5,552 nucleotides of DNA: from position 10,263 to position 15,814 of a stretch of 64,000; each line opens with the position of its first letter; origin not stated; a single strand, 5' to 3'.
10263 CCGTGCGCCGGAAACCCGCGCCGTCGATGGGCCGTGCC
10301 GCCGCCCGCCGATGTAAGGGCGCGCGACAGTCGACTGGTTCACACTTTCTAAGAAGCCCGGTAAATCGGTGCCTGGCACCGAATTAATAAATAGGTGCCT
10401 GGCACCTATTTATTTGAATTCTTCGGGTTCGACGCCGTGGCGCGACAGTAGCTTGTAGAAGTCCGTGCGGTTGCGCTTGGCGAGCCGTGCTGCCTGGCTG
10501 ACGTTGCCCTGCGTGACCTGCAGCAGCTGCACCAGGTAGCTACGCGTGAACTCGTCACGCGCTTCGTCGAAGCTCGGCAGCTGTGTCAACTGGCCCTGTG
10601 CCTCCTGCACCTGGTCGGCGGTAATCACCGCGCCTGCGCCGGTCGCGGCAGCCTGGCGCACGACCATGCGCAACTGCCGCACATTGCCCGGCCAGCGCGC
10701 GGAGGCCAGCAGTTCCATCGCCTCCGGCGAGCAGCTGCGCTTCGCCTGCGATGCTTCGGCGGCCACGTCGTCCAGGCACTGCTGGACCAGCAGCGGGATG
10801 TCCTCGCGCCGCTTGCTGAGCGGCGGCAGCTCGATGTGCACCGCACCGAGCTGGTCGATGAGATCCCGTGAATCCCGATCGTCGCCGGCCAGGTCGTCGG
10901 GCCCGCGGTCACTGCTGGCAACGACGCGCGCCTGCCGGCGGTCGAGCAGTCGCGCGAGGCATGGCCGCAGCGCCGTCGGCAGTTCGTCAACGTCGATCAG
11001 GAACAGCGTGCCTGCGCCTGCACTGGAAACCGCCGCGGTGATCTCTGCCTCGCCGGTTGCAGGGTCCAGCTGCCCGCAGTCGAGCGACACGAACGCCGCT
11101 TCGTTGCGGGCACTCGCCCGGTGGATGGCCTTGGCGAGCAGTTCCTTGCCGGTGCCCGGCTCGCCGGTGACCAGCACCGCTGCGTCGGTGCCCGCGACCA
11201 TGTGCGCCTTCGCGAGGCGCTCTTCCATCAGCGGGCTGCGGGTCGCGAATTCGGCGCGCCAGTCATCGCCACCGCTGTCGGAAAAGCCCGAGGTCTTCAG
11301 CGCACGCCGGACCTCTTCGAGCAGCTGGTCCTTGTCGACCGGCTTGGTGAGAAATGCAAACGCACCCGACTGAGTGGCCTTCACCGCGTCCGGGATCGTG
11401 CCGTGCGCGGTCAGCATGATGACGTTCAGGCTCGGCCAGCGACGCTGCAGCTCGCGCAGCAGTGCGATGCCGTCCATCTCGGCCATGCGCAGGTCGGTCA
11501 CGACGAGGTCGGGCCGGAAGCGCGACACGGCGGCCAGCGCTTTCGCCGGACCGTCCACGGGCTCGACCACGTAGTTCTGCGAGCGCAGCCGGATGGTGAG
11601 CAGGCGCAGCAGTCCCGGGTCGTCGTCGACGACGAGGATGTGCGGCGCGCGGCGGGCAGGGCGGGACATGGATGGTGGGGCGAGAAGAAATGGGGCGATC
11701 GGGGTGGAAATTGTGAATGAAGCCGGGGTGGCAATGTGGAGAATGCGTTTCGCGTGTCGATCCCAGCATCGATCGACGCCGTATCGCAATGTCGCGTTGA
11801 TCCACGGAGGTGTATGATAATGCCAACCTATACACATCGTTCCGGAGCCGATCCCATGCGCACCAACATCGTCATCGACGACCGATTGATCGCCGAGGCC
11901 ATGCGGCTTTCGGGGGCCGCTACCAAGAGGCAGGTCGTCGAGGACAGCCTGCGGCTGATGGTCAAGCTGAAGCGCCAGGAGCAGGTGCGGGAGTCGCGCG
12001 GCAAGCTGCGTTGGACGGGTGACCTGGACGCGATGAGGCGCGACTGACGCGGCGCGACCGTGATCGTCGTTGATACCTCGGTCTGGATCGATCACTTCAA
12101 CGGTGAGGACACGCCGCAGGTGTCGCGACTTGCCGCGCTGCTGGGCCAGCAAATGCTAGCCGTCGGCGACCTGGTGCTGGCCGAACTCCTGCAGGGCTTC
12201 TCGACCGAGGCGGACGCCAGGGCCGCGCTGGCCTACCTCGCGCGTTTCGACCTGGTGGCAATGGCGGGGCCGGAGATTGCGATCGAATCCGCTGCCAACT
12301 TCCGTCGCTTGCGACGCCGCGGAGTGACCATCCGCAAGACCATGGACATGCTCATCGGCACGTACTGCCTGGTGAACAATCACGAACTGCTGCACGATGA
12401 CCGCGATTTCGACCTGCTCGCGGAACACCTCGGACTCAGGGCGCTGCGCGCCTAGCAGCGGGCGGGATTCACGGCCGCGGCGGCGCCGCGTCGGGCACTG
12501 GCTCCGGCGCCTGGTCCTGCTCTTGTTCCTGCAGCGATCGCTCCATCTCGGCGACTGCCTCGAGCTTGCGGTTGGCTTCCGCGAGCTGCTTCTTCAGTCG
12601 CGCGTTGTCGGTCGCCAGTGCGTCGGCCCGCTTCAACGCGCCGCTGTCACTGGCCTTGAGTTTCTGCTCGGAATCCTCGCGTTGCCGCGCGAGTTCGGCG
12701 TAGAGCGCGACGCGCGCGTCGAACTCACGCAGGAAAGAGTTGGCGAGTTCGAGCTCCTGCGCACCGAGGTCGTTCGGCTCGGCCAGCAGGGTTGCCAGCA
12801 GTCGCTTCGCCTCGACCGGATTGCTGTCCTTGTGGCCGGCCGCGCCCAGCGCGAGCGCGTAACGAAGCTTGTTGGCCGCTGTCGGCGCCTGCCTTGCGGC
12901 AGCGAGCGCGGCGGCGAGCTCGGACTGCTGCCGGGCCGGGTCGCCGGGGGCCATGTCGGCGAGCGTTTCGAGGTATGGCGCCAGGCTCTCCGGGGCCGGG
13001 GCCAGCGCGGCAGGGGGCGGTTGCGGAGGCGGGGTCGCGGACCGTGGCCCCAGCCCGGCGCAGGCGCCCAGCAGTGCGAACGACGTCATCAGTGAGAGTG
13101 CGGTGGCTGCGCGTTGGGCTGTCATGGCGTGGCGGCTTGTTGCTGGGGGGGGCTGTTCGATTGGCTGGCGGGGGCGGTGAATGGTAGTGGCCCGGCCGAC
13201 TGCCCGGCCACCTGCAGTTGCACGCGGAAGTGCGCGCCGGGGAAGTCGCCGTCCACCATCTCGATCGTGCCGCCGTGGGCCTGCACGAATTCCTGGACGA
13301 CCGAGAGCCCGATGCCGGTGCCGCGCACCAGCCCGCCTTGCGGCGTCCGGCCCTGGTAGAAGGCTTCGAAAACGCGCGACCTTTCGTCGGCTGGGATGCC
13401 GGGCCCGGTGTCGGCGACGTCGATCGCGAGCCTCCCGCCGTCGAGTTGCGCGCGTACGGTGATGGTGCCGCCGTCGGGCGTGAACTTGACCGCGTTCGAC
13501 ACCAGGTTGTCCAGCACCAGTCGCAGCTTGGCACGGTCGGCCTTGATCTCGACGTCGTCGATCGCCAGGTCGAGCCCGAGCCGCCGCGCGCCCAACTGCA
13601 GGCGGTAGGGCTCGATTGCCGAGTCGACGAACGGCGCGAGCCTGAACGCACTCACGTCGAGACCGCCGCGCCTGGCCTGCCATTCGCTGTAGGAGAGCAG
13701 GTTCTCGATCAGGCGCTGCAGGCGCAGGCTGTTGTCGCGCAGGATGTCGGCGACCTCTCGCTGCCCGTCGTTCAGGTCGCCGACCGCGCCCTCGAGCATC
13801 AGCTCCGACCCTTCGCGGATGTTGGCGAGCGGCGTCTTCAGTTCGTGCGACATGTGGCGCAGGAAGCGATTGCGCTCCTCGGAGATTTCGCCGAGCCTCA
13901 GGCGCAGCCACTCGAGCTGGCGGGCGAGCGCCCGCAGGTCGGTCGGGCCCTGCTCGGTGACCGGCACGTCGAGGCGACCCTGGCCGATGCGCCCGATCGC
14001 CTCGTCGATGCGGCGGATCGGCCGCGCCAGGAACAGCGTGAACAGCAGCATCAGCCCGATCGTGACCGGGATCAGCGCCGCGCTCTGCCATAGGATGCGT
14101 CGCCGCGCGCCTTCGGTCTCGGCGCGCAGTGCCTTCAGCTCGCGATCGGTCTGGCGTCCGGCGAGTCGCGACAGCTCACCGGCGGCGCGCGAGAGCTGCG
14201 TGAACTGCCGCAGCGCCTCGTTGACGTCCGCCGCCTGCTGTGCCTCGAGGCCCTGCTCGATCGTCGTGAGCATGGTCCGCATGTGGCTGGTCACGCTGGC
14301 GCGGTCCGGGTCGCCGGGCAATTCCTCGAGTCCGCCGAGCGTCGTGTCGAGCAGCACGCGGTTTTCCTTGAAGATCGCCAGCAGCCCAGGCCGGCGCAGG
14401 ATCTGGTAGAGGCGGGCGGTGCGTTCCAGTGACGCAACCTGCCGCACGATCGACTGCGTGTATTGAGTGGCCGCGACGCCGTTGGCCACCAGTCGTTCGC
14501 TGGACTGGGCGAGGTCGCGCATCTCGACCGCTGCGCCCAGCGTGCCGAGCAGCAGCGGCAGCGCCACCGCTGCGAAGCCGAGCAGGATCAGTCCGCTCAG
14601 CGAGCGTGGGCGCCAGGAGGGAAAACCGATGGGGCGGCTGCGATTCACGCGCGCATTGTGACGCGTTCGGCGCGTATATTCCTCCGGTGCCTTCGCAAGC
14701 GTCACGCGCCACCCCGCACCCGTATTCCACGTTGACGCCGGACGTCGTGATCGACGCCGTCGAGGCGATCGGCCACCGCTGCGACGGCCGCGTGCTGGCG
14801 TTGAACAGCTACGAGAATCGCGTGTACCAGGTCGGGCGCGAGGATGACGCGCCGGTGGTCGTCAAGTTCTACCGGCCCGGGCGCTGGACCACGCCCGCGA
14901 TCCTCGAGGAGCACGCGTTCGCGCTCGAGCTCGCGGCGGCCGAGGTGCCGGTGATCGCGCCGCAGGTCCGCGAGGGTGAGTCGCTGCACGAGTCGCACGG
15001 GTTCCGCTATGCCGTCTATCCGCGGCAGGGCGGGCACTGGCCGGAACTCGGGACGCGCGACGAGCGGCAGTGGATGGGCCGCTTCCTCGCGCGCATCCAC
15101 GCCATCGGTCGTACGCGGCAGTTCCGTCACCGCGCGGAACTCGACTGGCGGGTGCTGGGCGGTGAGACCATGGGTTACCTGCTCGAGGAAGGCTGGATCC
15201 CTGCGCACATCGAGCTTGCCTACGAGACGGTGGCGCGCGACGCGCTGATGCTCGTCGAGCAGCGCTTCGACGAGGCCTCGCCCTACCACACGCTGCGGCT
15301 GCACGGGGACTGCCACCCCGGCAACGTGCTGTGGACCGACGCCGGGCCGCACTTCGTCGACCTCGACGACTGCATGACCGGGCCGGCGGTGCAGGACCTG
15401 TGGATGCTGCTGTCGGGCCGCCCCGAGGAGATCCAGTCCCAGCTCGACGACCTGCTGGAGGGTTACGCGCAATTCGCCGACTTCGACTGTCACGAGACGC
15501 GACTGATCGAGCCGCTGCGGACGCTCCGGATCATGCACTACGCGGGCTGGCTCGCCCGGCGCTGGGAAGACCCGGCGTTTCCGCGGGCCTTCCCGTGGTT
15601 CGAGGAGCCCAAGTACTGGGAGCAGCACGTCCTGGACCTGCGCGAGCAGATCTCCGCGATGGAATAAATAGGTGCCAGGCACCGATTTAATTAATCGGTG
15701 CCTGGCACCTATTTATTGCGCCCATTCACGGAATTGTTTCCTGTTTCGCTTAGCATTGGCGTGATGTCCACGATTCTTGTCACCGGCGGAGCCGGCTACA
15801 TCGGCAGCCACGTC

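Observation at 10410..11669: GlrR/QseF-like regulator that has lost the sigma-54 contact loop and about 28 residues of its AAA+ core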

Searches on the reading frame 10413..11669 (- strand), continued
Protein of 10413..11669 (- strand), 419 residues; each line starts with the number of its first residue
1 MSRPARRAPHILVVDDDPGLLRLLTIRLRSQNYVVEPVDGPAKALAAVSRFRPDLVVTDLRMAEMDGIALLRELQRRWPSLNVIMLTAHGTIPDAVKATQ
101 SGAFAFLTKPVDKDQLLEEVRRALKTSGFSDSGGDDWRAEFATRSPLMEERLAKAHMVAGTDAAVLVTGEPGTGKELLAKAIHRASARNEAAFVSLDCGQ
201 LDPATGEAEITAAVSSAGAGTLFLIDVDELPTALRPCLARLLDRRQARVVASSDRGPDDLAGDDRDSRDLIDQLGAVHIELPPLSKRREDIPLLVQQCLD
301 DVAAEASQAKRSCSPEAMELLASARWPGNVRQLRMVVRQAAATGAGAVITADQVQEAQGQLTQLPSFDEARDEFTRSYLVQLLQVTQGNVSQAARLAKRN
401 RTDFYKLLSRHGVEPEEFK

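Call 50: predict_structure(alignment_id=A1)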
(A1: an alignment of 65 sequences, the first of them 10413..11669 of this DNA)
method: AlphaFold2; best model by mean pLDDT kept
length: 419 residues; sequences in the alignment: 65
mean_pLDDT: 77.5   pTM: 0.50
mean pLDDT of the five models: 77.5, 75.7, 74.0, 71.5, 70.1
residues with pLDDT >= 90: 77; 70-90: 250; 50-70: 63; < 50: 29
segments of 3 or more residues with pLDDT < 50: 1-5, 97-102, 128-137, 362-367
pLDDT, mean of each block of 10 residues (from residue 1): 52 89 90 89 83 84 63 76 77 50 68 86 65 45 63 80 89 83 86 92 92 92 93 91 86 88 82 89 76 78 77 81 69 82 79 81 48 71 78 77 73 60
secondary structure, 60 per line:
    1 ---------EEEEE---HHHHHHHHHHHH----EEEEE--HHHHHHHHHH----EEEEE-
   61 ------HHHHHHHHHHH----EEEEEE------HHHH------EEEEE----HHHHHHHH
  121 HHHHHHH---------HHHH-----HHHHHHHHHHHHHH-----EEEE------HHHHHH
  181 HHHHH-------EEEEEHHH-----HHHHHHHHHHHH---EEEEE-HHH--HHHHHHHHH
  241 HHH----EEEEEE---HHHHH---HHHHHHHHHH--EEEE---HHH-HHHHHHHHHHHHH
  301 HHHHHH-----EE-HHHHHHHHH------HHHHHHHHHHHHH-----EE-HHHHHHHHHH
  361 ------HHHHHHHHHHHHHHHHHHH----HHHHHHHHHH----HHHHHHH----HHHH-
elements in order: E10-14 H18-29 E34-38 H41-50 E55-59 H67-77 E82-87 H94-97 E104-108 H113-127 H137-140 H146-159 E165-168 H175-185 E193-197 H206-217 E221-225 H232-243 E248-253 H257-261 H265-274 E277-280 H288-306 H315-323 H330-342 H351-360 H367-385 H390-399 H404-410 H415-418

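Call 53: fold_search(model_id=the predicted structure, library=pdb)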
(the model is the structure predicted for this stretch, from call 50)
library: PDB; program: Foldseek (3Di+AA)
matches with E <= 10: 1766; with E <= 0.001: 750
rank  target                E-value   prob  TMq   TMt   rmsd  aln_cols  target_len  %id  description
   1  5m7p_B                4.8e-26  1.00  0.41  0.40  19.3       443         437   29  Crystal structure of NtrX from Brucella abortus in complex with ADP processed with the CrystalDirect automated mountin (released 2017-01-25)
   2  5m7n_B                7.4e-26  1.00  0.42  0.41  19.4       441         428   30  Crystal structure of NtrX from Brucella abortus in complex with ATP processed with the CrystalDirect automated mountin (released 2017-01-25)
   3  5m7n_A                9.7e-26  1.00  0.42  0.40  16.9       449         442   29  Crystal structure of NtrX from Brucella abortus in complex with ATP processed with the CrystalDirect automated mountin (released 2017-01-25)
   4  5m7p_A                2.1e-25  1.00  0.42  0.40  16.9       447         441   30  Crystal structure of NtrX from Brucella abortus in complex with ADP processed with the CrystalDirect automated mountin (released 2017-01-25)
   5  5m7o_B                8.5e-25  1.00  0.42  0.40  19.6       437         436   30  Crystal structure of NtrX from Brucella abortus processed with the CrystalDirect automated mounting and cryo-cooling t (released 2017-01-25)
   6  5m7o_A                1.0e-24  1.00  0.41  0.38  17.1       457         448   29  Crystal structure of NtrX from Brucella abortus processed with the CrystalDirect automated mounting and cryo-cooling t (released 2017-01-25)
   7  1ny5_A                2.1e-24  1.00  0.43  0.46  19.2       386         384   29  Crystal structure of sigm54 activator (AAA+ ATPase) in the inactive state (released 2003-11-11)
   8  1ny5_B                1.5e-23  1.00  0.42  0.45  18.7       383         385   28  Crystal structure of sigm54 activator (AAA+ ATPase) in the inactive state (released 2003-11-11)
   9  4l4u                  9.4e-22  1.00  0.40  0.43  18.4       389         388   29  Crystal structure of construct containing A. aeolicus NtrC1 receiver, central and DNA binding domains (released 2013-08-28)
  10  5ep0                  4.6e-21  1.00  0.42  0.46  12.4       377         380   29  Quorum-Sensing Signal Integrator LuxO - Receiver+Catalytic Domains (released 2016-04-20)
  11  3dzd_A                1.9e-20  1.00  0.42  0.47  17.7       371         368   28  Crystal structure of sigma54 activator NTRC4 in the inactive state (released 2008-11-25)
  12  7v2b_D                2.0e-19  1.00  0.43  0.47  15.7       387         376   23  Crystal Structure of VpsR display novel dimeric architecture and c-di-GMP binding: mechanistic implications in oligome (released 2022-04-06)
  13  8p53_C                8.4e-19  1.00  0.45  0.50  13.0       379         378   23  Cryo-EM structure of the c-di-GMP-free FleQ-FleN master regulator complex of P. aeruginosa (released 2023-12-13)
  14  8p53_D                3.6e-18  1.00  0.45  0.50  13.1       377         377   23  Cryo-EM structure of the c-di-GMP-free FleQ-FleN master regulator complex of P. aeruginosa (released 2023-12-13)
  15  7v2b_A                1.7e-17  1.00  0.42  0.47  14.8       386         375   24  Crystal Structure of VpsR display novel dimeric architecture and c-di-GMP binding: mechanistic implications in oligome (released 2022-04-06)
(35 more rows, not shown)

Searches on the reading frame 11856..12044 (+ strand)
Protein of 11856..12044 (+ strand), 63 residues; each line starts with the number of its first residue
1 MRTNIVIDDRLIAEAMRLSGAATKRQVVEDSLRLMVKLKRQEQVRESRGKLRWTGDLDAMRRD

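Call 19: search_protein_families(library=pfam, proteins=[window:11856-12044:+], max_evalue=0.001)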
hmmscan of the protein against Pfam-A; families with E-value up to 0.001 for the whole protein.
window:11856-12044:+ (63 aa): 1 family
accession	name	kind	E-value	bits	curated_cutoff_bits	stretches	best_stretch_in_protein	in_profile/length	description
PF09957.15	VapB_antitoxin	-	2.2e-13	50.3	23.4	1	1-45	1-45/47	Bacterial antitoxin of type II TA system, VapB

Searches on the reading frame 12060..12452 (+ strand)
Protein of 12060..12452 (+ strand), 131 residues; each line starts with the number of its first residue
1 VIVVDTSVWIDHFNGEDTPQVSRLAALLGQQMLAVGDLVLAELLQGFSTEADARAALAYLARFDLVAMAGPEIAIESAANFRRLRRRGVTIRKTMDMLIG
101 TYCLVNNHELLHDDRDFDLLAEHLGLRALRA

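Call 19: search_protein_families(library=pfam, proteins=[window:12060-12452:+], max_evalue=0.001)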
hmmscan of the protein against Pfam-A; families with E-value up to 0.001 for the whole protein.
window:12060-12452:+ (131 aa): 1 family
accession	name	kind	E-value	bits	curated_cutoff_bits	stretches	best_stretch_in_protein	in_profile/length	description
PF01850.27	PIN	-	2e-11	45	23.6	1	2-121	1-118/120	PIN domain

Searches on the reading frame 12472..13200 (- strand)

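Call 4: search_protein_families(library=pfam, proteins=[window:12472-13200:-], max_evalue=1)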
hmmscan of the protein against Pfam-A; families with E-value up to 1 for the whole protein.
window:12472-13200:- (243 aa): 2 families
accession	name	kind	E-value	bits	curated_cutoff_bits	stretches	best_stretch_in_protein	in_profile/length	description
PF13942.11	Lipoprotein_20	-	0.0002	21.8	27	1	131-231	78-170/175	YfhG lipoprotein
PF22216.1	Sas-6_C_CC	-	0.1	13.3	27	0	174-208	22-56/57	Spindle assembly abnormal protein 6 homolog, C-terminal coiled coil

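Call 5: search_protein_families(library=ncbifam, proteins=[window:12472-13200:-], max_evalue=0.01)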
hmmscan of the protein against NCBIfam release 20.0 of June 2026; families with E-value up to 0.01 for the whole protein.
window:12472-13200:- (243 aa): 1 family
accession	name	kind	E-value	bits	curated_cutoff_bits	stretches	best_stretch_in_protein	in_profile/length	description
NF007997.0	PRK10722.1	equivalog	9.6e-05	21.7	234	1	180-234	171-221/250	two-component system QseEF-associated lipoprotein QseG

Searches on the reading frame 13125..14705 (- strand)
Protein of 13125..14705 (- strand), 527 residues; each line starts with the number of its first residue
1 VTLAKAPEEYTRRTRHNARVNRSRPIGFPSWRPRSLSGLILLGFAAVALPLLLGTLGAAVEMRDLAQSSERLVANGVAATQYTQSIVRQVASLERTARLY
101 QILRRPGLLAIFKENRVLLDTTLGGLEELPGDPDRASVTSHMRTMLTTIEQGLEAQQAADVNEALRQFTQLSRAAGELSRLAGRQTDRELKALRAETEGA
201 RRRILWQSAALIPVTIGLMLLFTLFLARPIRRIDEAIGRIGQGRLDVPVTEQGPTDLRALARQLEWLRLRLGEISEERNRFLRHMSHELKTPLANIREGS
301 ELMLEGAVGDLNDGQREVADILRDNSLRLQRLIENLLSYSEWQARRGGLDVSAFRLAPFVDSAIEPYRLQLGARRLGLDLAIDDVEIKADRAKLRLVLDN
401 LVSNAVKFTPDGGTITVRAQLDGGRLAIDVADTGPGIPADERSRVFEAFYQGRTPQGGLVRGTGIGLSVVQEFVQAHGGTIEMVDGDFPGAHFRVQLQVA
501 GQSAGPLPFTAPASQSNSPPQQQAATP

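Call 4: search_protein_families(library=pfam, proteins=[window:13125-14705:-], max_evalue=1)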
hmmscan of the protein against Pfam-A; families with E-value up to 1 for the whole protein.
window:13125-14705:- (527 aa): 7 families
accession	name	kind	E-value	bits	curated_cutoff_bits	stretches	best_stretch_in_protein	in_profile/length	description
PF02518.31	HATPase_c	-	8.2e-26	91.1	26.4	1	390-499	2-109/111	Histidine kinase-, DNA gyrase B-, and HSP90-like ATPase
PF00512.31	HisKA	-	3.1e-15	56.4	26.9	1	278-343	2-64/66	His Kinase A (phospho-acceptor) domain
PF00672.30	HAMP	-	2.6e-07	31.3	25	1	223-271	3-51/53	HAMP domain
PF13581.12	HATPase_c_2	-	6.9e-05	23.3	27.4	1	390-475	28-110/127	Histidine kinase-like ATPase domain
PF10090.15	HPTransfase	-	0.00023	21.4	22.9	1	373-483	14-117/123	Histidine phosphotransferase C-terminal domain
PF04124.18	Dor1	-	0.048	12.9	23.3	1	85-171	220-303/339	Dor1-like family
PF08786.17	DcrB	-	0.13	12.9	27.2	1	155-229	47-112/127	DcrB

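Call 5: search_protein_families(library=ncbifam, proteins=[window:13125-14705:-], max_evalue=0.01)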
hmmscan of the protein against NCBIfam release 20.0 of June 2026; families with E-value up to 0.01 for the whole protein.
window:13125-14705:- (527 aa): 83 families (the best 25 are shown)
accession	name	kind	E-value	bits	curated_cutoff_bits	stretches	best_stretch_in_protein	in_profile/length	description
NF008312.0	PRK11100.1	equivalog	4.4e-52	177.5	356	1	197-499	177-474/477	two-component system sensor histidine kinase CreC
NF046044.1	PnpS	equivalog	1.8e-47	162.2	400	1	275-497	167-389/390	two-component system histidine kinase PnpS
NF033092.0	HK_WalK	equivalog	1.5e-42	146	725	1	274-496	368-591/594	cell wall metabolism sensor histidine kinase WalK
TIGR02966.1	phoR_proteo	equivalog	4.7e-39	134.3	334.2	1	271-496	107-332/333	phosphate regulon sensor histidine kinase PhoR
NF012163.2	BaeS_SmeS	equivalog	2.5e-38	132.2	500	1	202-497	163-456/457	sensor histidine kinase efflux regulator BaeS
TIGR02956.1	TMAO_torS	equivalog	4e-38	131.1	676.5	1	276-500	462-683/967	TMAO reductase system sensor histidine kinase/response regulator TorS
TIGR01386.1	cztS_silS_copS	subfamily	1.4e-37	129.7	292.55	1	195-495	157-454/457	heavy metal sensor histidine kinase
NF040691.1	MtrAB_MtrB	equivalog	2.4e-36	125.8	450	1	200-497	186-490/507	MtrAB system histidine kinase MtrB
NF050805.1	CellDivHKDivJCaul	equivalog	1.8e-34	118.9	1000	1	261-483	281-504/531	cell cycle sensor histidine kinase DivJ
NF007007.0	PRK09470.1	equivalog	4.2e-34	118.2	486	1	212-499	178-459/463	envelope stress sensor histidine kinase CpxA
NF047874.1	MASE3_PAS_HK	subfamily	2.6e-33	115.8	560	1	277-499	397-625/655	MASE3 domain-containing sensor histidine kinase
NF007004.0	PRK09467.1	equivalog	4.1e-33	114.8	415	1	207-499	161-436/440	two-component system sensor histidine kinase EnvZ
NF011874.0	PRK15347.1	equivalog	7.8e-33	113.5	852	1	275-500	395-615/921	two component system sensor kinase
NF047465.1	hybrid_HK_LvrA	exception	1.1e-32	113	1200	1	262-499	186-422/819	hybrid histidine kinase/response regulator LvrA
NF007898.0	PRK10604.1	equivalog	1.8e-31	109.8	478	1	215-500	144-424/433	two-component system sensor histidine kinase RstB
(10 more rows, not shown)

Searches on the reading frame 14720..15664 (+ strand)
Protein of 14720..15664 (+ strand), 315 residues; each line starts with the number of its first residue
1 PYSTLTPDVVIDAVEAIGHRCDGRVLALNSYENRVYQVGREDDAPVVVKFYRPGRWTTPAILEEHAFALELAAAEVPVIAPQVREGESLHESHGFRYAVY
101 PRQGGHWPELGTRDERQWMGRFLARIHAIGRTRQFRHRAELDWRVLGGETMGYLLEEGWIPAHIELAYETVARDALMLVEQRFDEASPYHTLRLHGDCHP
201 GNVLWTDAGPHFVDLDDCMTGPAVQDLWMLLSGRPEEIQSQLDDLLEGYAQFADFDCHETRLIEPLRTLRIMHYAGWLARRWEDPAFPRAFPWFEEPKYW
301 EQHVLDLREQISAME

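Call 19: search_protein_families(library=pfam, proteins=[window:14720-15664:+], max_evalue=0.001)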
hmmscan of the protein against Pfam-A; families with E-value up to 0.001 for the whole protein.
window:14720-15664:+ (315 aa): 1 family
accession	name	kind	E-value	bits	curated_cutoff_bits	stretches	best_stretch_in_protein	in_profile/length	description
PF01636.29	APH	-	7.3e-37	127.8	23.2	1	29-253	6-231/239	Phosphotransferase enzyme family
